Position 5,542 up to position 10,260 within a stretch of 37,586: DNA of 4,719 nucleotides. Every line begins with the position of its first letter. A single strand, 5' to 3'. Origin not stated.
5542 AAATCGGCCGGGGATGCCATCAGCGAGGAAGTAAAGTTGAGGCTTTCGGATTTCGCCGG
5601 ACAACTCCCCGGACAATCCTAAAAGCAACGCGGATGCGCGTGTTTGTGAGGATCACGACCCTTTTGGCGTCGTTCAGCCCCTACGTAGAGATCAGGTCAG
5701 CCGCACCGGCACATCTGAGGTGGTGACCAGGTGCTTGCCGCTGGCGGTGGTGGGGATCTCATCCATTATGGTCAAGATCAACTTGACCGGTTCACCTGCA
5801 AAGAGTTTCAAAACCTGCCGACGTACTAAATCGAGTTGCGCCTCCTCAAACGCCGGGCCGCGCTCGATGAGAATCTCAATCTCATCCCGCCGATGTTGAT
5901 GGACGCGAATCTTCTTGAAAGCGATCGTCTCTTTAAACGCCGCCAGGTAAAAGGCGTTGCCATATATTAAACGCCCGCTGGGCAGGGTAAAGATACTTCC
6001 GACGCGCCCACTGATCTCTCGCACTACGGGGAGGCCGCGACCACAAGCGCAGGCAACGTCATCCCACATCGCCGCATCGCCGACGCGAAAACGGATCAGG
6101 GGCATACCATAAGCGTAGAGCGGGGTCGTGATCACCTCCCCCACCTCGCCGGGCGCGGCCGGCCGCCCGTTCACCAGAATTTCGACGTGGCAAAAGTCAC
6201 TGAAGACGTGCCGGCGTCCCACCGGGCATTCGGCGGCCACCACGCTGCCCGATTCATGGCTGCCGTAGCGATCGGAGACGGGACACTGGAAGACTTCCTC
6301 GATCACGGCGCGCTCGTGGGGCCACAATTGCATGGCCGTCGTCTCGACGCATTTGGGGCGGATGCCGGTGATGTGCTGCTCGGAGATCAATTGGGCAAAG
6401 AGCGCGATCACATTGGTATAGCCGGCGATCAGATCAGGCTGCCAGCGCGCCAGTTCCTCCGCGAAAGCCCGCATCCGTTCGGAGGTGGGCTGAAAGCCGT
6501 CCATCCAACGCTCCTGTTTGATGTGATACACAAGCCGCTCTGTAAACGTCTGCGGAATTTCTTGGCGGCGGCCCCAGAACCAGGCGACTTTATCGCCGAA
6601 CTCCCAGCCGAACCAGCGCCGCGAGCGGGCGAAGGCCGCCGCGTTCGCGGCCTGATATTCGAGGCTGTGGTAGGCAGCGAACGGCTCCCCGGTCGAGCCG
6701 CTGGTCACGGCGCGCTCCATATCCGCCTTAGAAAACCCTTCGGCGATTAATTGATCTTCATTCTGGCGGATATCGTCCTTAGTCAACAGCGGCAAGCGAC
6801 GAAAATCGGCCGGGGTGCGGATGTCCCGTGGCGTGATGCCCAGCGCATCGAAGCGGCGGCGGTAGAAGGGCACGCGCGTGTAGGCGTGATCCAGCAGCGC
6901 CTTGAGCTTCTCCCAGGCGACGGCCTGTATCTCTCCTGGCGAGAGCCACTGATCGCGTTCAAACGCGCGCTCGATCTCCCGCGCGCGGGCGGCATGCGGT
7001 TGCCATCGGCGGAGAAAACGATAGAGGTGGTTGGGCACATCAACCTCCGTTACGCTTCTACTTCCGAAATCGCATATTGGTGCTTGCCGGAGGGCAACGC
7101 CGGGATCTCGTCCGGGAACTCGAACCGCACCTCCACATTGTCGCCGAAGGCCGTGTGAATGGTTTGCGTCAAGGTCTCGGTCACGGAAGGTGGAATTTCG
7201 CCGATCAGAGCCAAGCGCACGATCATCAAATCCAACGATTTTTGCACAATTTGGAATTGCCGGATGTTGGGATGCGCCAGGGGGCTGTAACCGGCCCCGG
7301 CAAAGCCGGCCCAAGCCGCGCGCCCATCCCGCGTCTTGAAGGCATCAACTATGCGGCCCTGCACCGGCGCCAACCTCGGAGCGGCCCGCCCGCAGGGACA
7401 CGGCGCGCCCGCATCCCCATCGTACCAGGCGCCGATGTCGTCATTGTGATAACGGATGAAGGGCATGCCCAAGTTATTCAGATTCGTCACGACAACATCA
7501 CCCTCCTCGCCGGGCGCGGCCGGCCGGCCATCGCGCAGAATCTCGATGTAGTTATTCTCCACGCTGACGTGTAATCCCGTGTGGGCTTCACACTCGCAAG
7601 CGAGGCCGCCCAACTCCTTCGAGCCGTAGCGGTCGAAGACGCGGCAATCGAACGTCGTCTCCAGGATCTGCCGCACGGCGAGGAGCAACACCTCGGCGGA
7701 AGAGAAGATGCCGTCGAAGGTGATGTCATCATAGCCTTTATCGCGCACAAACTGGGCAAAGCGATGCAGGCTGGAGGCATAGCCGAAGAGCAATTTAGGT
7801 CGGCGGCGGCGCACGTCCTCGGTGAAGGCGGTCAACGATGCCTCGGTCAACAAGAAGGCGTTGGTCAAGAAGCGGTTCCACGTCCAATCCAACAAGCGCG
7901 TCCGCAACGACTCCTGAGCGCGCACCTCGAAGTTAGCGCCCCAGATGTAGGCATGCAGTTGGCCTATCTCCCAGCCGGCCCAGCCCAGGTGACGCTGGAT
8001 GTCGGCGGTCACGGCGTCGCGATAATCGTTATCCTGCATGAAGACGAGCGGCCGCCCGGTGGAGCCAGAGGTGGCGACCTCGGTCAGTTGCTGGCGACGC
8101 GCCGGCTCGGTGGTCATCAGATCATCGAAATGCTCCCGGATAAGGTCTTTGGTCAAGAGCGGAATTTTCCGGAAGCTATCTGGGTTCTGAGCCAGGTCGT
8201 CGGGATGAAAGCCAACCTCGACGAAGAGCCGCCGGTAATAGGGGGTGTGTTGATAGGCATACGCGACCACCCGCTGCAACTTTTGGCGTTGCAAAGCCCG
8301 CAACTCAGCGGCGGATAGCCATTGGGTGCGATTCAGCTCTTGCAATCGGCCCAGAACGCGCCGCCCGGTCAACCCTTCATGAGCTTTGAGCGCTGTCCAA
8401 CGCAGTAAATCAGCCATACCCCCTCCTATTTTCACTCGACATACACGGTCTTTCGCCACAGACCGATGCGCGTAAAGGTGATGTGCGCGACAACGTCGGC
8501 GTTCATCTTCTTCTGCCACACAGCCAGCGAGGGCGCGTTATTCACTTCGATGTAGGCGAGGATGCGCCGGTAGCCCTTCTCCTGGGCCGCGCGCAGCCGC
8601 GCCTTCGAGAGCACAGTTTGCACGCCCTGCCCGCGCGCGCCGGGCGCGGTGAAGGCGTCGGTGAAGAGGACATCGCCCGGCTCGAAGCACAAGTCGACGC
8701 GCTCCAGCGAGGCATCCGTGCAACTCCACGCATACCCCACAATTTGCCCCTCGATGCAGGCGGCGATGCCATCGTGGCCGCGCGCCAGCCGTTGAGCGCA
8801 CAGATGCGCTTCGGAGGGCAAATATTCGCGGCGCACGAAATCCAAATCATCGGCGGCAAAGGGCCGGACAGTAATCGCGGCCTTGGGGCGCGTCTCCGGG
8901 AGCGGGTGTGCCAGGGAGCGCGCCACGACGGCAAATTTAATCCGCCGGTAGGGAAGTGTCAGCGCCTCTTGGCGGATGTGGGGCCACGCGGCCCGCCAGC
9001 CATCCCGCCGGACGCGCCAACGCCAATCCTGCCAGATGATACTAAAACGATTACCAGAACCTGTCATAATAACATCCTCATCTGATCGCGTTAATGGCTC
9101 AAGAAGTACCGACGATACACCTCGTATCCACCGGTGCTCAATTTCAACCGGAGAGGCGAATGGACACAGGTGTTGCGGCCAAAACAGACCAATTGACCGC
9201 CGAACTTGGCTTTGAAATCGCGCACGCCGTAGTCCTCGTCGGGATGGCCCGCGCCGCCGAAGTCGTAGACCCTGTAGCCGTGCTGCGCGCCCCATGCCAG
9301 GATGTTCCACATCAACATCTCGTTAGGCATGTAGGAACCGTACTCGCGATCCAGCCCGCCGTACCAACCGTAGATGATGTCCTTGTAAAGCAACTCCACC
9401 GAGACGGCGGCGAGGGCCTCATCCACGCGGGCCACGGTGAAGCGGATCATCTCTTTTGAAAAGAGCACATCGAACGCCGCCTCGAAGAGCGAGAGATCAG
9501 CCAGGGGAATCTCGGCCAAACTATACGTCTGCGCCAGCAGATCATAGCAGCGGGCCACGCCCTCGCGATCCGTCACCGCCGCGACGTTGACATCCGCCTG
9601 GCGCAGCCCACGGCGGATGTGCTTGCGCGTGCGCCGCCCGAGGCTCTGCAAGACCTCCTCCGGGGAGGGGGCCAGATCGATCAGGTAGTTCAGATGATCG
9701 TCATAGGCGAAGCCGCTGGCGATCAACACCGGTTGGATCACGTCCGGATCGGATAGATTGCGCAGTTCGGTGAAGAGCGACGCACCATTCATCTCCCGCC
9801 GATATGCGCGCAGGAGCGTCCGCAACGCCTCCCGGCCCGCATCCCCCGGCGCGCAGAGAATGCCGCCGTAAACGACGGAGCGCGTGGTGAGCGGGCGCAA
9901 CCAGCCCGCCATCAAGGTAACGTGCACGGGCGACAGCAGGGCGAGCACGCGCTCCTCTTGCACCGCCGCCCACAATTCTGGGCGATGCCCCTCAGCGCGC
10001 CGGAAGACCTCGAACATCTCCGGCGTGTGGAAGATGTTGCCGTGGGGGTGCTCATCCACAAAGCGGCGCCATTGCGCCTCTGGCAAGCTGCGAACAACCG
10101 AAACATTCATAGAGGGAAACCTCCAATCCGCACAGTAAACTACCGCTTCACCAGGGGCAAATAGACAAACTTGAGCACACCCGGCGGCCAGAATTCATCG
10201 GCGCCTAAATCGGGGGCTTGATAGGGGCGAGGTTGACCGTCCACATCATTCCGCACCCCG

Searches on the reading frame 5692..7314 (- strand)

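Call 28: search_protein_families(library=pfam, proteins=[window:5692-7314:-], max_evalue=0.01)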
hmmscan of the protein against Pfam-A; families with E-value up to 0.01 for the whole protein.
window:5692-7314:- (540 aa): 1 family
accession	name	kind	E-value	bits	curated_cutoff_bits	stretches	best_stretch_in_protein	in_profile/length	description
PF00501.34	AMP-binding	-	0.0053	16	29.9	0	204-395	170-373/384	AMP-binding enzyme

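Call 72: search_protein_families(library=pfam, proteins=[window:5692-7314:-], max_evalue=1)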
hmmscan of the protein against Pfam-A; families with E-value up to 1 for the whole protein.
window:5692-7314:- (540 aa): 1 family
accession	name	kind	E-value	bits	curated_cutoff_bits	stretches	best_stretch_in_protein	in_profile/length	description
PF00501.34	AMP-binding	-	0.0053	16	29.9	1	204-395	170-373/384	AMP-binding enzyme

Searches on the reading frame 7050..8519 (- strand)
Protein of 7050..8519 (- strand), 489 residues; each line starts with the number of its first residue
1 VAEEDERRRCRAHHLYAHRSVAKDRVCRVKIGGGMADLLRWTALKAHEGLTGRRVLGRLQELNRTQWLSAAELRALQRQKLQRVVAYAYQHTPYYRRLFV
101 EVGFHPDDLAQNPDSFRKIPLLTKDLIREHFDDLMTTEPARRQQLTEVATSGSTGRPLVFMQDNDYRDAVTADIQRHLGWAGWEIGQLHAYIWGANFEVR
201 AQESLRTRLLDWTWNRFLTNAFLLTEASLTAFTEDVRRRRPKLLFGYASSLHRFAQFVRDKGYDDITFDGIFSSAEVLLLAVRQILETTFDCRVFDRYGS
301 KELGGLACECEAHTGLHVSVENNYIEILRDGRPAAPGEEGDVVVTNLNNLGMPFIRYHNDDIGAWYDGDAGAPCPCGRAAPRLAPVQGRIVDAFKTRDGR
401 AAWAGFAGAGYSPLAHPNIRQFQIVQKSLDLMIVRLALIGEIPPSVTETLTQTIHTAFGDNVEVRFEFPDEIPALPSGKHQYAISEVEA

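Call 28: search_protein_families(library=pfam, proteins=[window:7050-8519:-], max_evalue=0.01)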
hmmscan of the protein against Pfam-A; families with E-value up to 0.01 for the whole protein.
window:7050-8519:- (489 aa): 1 family
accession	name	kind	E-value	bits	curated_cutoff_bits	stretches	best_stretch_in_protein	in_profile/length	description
PF00501.34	AMP-binding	-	0.0038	16.5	29.9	0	230-345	246-375/384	AMP-binding enzyme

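Call 72: search_protein_families(library=pfam, proteins=[window:7050-8417:-], max_evalue=1)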
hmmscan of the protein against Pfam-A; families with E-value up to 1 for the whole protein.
window:7050-8417:- (455 aa): 1 family
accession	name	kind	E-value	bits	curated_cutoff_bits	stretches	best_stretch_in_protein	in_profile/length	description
PF00501.34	AMP-binding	-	0.0031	16.8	29.9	1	196-311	246-375/384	AMP-binding enzyme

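Call 88: search_protein_families(library=ncbifam, proteins=[window:7050-8417:-], max_evalue=0.001)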
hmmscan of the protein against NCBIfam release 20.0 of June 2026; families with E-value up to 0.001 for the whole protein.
window:7050-8417:- (455 aa): 7 families
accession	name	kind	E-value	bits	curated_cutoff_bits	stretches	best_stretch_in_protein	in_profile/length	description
NF045666.1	DVU1553_fam_AMP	equivalog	4.1e-45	154.3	300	2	194-356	170-331/331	DVU_1553 family AMP-dependent CoA ligase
NF053551.1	FlxY_rubin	equivalog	2.1e-31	109.1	520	2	250-362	220-329/424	flexirubin biosynthesis putative acyl-CoA ligase FlxY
NF041878.1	paak_haloarch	equivalog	2.3e-29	102.3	700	2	225-359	191-328/427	phenylacetate--CoA ligase PaaK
TIGR02155.1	PA_CoA_ligase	equivalog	1e-26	93.5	646.3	2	34-153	3-120/422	phenylacetate--CoA ligase PaaK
TIGR03335.1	F390_ftsA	equivalog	1.7e-18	66.6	458.7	1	35-349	10-323/445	coenzyme F390 synthetase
TIGR02304.1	aden_form_hyp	equivalog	1.9e-17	63.4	251.9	1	179-422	160-395/430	F390 synthetase-related protein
NF041217.1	BagE_FevW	exception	1.5e-09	37.4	800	1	237-360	197-315/424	bagremycin/ferroverdin synthetase BagE/FevW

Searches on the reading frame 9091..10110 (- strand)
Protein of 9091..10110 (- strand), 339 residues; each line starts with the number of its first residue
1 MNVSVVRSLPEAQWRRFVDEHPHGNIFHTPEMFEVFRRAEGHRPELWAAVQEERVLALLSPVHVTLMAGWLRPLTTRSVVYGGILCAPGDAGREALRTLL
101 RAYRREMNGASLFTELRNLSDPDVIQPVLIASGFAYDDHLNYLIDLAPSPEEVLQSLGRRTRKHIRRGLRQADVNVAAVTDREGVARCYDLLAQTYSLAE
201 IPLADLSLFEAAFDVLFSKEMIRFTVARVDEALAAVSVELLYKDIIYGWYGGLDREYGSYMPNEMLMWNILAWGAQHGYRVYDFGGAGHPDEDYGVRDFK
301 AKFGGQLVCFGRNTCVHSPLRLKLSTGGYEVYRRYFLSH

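Call 5: search_protein_families(library=pfam, proteins=[window:9091-10110:-], max_evalue=0.01)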
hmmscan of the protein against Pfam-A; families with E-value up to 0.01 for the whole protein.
window:9091-10110:- (339 aa): 3 families
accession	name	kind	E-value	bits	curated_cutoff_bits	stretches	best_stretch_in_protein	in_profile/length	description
PF13480.13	Acetyltransf_6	-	4e-22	79.3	22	1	160-294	6-141/143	Acetyltransferase (GNAT) domain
PF02388.22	FemAB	-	7.9e-14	51.7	24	1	235-308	309-383/406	FemAB family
PF04339.18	FemAB_like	-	0.00053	19.7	27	1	149-288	171-315/369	Peptidogalycan biosysnthesis/recognition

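Call 88: search_protein_families(library=ncbifam, proteins=[window:9091-10110:-], max_evalue=0.001)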
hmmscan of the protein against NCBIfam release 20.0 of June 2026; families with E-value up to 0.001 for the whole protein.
window:9091-10110:- (339 aa): 2 families
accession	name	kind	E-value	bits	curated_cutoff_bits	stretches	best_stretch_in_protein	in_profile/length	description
TIGR03019.1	pepcterm_femAB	equivalog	1.5e-20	73.5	260.35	1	12-305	1-276/330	FemAB family XrtA/PEP-CTERM system-associated protein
NF047883.1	UAcmpLyAlTFemX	equivalog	3.3e-08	33.2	500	1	139-303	147-311/337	UDP-N-acetylmuramoylpentapeptide-lysine N(6)-alanyltransferase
